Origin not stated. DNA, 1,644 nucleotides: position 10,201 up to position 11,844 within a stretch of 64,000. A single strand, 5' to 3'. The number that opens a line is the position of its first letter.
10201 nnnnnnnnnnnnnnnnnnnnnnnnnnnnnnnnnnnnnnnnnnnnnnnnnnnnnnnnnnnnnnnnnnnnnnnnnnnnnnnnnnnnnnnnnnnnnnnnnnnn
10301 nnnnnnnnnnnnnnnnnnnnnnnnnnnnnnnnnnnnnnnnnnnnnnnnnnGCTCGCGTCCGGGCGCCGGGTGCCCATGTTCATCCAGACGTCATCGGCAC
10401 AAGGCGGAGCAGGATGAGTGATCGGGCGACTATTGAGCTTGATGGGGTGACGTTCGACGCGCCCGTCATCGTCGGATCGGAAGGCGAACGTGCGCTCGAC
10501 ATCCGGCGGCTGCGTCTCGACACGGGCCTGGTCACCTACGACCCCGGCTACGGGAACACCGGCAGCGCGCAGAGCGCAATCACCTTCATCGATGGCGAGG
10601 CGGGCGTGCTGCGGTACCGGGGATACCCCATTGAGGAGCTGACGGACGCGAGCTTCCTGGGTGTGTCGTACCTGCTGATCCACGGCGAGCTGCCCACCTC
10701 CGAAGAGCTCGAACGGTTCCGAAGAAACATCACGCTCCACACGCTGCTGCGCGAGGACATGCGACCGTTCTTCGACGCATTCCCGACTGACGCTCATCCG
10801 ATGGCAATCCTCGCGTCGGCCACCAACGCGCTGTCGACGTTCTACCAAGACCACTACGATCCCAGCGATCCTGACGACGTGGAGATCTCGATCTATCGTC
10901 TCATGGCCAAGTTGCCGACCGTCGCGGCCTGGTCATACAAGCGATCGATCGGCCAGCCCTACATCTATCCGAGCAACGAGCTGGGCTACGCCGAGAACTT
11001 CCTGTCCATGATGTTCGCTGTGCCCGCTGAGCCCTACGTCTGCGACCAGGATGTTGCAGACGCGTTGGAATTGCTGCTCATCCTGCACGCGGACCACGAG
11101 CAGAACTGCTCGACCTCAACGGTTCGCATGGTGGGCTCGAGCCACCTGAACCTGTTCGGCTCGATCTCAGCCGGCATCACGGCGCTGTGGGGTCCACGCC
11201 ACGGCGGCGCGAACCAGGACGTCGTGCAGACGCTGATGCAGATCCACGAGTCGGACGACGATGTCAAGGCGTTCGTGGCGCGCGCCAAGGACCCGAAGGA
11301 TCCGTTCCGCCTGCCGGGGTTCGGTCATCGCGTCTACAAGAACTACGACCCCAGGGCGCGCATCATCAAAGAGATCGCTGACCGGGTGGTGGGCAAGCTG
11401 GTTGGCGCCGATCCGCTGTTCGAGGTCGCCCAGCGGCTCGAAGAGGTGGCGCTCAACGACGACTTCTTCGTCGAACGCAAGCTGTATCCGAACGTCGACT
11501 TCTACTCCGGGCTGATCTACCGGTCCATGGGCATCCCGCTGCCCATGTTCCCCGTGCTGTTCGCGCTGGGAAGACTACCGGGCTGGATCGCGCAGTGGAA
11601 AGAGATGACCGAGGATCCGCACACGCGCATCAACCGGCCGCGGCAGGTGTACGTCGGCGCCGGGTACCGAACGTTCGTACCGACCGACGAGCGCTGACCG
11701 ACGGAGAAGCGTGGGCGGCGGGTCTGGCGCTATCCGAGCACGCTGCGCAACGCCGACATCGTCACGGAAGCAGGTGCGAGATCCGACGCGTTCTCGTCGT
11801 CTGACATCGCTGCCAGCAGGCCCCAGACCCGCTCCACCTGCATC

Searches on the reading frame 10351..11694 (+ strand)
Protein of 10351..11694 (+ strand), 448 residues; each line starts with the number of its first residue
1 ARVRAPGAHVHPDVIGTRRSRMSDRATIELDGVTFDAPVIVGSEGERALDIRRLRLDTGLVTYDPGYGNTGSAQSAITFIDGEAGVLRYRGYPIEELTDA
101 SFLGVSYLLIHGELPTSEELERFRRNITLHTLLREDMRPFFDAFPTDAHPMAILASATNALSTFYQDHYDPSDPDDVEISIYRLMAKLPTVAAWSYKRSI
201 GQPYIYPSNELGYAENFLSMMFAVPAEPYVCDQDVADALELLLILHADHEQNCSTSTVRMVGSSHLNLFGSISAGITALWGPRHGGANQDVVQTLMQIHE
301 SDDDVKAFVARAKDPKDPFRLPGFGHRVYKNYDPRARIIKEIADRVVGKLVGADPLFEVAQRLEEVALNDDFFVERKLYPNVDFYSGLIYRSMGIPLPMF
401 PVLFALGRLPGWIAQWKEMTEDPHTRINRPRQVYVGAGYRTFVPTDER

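Call 8: search_protein_families(library=pfam, proteins=[window:10351-11694:+], max_evalue=0.001)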
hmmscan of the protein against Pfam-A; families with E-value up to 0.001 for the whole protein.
window:10351-11694:+ (448 aa): 1 family
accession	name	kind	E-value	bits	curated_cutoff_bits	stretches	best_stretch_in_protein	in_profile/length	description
PF00285.26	Citrate_synt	-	5.1e-131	437.4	27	1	66-431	1-357/357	Citrate synthase, C-terminal domain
